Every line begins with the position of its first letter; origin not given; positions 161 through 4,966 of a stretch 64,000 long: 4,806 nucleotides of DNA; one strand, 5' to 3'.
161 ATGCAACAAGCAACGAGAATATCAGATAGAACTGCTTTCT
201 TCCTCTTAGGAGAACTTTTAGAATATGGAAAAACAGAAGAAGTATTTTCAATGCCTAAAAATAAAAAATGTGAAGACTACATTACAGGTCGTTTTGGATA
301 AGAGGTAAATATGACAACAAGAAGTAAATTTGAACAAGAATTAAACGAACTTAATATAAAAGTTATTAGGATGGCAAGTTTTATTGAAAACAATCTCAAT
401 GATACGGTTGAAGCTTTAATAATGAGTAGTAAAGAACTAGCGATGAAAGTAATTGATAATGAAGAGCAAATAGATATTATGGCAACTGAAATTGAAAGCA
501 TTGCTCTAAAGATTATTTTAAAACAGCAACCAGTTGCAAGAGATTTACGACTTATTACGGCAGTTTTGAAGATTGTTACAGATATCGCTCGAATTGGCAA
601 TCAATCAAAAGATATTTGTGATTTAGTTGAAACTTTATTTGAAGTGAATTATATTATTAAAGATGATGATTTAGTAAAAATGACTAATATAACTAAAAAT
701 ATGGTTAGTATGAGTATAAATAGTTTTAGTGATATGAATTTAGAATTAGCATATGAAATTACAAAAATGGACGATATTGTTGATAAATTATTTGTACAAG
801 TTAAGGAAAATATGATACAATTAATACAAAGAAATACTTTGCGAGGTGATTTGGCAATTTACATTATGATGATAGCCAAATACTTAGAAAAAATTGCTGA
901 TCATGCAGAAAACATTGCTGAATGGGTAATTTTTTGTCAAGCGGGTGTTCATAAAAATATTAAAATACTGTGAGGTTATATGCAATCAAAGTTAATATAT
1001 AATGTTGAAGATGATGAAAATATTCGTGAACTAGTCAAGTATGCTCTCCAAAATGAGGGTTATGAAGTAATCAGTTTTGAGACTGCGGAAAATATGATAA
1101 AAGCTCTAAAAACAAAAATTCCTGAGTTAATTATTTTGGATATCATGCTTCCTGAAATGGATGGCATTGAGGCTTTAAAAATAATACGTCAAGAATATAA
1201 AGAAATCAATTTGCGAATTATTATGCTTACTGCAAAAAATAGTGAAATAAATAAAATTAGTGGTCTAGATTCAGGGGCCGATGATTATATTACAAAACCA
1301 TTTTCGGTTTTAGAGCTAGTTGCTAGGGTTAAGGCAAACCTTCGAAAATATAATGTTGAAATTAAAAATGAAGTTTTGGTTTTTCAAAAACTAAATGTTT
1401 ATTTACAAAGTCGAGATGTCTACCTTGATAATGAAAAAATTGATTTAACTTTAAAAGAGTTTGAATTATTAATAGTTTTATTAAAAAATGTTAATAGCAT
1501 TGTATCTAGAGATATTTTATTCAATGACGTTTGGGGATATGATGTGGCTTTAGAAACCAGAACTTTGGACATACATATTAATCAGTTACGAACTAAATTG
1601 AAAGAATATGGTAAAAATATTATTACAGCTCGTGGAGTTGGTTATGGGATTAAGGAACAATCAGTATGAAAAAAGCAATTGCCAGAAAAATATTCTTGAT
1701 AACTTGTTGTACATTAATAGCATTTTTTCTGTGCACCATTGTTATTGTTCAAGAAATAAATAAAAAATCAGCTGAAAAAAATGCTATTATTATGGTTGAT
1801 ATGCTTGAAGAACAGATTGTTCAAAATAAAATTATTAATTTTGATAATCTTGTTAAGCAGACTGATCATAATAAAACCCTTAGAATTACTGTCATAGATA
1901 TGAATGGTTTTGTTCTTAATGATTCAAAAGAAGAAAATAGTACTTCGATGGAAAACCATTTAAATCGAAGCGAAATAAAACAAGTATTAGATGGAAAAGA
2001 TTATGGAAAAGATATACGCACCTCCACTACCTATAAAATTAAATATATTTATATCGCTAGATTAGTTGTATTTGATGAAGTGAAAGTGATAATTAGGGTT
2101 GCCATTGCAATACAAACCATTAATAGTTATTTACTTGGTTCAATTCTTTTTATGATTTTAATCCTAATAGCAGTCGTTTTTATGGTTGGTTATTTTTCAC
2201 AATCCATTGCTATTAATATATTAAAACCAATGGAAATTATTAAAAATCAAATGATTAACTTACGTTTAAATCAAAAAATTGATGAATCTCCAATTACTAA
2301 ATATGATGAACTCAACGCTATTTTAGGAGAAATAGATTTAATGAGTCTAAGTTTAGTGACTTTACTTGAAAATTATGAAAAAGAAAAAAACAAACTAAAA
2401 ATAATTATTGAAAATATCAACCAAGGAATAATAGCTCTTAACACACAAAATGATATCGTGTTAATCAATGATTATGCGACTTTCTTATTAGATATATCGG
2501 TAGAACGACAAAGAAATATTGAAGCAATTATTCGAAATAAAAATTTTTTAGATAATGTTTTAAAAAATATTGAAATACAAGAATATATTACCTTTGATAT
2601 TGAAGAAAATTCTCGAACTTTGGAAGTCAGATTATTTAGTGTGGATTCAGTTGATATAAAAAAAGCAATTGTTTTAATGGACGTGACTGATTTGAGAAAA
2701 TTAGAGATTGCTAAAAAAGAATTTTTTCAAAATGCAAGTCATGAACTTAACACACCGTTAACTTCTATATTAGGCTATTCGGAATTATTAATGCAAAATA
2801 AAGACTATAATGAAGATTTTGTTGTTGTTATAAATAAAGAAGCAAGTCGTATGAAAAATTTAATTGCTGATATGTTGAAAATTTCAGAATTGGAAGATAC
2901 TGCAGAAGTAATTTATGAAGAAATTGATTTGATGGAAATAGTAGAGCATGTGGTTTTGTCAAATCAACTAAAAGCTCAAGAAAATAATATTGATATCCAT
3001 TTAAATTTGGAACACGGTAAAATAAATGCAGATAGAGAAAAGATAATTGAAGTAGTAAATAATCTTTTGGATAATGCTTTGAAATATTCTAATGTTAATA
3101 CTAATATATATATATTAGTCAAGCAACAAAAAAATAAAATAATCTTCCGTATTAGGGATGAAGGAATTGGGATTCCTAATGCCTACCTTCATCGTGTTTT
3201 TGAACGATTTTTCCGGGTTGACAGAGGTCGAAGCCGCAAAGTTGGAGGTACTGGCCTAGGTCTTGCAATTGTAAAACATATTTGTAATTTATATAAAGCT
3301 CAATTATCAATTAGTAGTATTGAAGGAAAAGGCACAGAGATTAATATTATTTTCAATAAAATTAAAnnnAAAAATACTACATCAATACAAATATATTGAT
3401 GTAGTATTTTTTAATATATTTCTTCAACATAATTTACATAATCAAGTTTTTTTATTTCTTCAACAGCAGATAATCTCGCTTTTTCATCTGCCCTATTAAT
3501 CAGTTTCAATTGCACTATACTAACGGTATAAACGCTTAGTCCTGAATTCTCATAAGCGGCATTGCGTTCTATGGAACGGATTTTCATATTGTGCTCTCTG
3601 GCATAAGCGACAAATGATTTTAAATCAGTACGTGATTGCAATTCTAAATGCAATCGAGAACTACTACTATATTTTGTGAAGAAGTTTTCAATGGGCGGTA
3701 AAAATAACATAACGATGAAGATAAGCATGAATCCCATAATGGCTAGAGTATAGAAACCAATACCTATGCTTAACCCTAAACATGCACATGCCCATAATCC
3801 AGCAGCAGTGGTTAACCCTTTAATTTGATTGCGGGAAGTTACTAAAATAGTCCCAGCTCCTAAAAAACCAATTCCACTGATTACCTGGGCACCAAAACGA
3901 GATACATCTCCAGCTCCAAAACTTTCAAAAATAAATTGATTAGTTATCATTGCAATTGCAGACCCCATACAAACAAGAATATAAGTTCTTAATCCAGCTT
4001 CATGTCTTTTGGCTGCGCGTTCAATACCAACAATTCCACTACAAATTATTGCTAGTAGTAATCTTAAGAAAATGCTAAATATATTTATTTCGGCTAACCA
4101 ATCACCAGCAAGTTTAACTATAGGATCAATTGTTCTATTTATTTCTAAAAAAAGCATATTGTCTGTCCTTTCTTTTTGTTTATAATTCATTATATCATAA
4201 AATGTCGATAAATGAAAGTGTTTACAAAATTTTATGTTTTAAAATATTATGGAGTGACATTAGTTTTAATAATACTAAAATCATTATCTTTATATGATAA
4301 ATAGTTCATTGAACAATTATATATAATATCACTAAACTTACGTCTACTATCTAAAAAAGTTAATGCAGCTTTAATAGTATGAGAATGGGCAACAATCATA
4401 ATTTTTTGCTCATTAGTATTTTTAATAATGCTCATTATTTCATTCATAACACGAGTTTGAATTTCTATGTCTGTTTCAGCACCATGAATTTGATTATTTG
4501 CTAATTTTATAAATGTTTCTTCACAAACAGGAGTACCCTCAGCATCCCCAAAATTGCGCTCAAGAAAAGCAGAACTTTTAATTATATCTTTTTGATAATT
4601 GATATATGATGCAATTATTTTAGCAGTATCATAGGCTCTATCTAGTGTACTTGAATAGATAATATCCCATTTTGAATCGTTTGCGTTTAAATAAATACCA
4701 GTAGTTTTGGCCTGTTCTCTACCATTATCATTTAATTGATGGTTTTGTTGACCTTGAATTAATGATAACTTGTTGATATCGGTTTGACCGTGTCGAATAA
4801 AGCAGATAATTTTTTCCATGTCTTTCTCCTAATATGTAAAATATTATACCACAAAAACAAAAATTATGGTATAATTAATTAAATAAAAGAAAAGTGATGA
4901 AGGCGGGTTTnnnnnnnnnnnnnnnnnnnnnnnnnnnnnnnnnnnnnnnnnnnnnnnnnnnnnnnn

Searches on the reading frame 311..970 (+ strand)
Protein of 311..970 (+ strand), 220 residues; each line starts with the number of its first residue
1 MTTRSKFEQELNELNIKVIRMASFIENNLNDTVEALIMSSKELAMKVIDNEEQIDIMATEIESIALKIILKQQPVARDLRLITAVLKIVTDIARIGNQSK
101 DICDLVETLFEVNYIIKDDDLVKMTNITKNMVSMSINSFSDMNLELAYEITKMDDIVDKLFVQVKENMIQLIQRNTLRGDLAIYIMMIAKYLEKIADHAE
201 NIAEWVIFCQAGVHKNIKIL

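Call 52: search_protein_families(library=pfam, proteins=[window:311-970:+], max_evalue=0.00001)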
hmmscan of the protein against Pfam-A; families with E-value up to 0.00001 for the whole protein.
window:311-970:+ (220 aa): 1 family
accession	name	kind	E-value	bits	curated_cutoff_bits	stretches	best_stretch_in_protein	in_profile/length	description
PF01895.24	PhoU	-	1.1e-41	141.5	23.5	2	122-206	2-89/89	PhoU domain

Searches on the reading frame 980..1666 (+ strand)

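Call 52: search_protein_families(library=pfam, proteins=[window:980-1666:+], max_evalue=0.00001)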
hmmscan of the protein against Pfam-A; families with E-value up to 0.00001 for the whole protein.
window:980-1666:+ (229 aa): 2 families
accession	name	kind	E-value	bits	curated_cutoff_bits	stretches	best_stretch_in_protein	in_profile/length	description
PF00072.30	Response_reg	-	5.2e-28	97.9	30.2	1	9-118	4-111/111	Response regulator receiver domain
PF00486.34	Trans_reg_C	-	1.3e-21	76.9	26.2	1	152-222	2-75/77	Transcriptional regulatory protein, C terminal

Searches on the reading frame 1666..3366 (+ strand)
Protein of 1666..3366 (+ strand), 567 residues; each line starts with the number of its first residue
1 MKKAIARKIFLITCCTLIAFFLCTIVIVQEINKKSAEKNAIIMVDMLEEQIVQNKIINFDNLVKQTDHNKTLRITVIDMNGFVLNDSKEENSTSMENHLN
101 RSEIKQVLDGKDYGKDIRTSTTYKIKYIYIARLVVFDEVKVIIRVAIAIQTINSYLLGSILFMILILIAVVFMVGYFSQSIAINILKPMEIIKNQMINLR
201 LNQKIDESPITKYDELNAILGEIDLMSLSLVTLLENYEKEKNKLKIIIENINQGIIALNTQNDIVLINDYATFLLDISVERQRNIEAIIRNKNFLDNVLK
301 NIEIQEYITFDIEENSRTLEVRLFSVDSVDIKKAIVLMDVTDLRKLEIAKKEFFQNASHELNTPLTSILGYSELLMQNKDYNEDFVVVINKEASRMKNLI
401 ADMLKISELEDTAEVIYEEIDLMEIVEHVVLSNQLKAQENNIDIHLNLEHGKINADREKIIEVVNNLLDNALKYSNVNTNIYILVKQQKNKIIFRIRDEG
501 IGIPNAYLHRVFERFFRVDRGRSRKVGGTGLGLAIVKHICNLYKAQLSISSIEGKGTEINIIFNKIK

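Call 52: search_protein_families(library=pfam, proteins=[window:1666-3366:+], max_evalue=0.00001)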
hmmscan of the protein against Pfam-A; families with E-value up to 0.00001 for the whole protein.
window:1666-3366:+ (567 aa): 2 families
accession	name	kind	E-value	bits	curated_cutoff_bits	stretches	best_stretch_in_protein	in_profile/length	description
PF02518.31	HATPase_c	-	1.1e-24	87.5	26.4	1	456-563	2-107/111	Histidine kinase-, DNA gyrase B-, and HSP90-like ATPase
PF00512.31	HisKA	-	2.5e-16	59.9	26.9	1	349-410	1-64/66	His Kinase A (phospho-acceptor) domain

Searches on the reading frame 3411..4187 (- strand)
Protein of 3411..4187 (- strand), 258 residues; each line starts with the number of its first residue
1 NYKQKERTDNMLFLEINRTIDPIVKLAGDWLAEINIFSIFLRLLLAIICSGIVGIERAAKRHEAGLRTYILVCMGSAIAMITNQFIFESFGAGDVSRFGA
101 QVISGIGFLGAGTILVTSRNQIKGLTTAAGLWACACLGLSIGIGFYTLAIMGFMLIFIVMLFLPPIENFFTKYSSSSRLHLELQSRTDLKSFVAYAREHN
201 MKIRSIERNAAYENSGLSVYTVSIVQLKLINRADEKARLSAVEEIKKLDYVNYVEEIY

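Call 100: search_protein_families(library=pfam, proteins=[window:3411-4187:-], max_evalue=0.00001)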
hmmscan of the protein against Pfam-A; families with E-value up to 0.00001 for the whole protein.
window:3411-4187:- (258 aa): 1 family
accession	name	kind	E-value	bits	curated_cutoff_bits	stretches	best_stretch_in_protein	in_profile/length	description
PF02308.21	MgtC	-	4.6e-39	133.9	31.4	1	43-168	1-120/121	MgtC family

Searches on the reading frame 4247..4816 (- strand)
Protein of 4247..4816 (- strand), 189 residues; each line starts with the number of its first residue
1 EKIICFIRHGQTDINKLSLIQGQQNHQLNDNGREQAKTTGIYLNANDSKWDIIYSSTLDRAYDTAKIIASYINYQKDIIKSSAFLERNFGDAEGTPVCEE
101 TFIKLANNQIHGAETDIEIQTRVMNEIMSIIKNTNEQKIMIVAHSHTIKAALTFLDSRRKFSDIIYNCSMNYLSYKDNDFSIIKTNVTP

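Call 100: search_protein_families(library=pfam, proteins=[window:4247-4816:-], max_evalue=0.00001)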
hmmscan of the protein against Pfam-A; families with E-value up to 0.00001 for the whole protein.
window:4247-4816:- (189 aa): 1 family
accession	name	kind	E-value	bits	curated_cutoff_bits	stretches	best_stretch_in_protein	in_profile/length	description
PF00300.27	His_Phos_1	-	2.5e-34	119.1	21.7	1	4-187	1-193/194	Histidine phosphatase superfamily (branch 1)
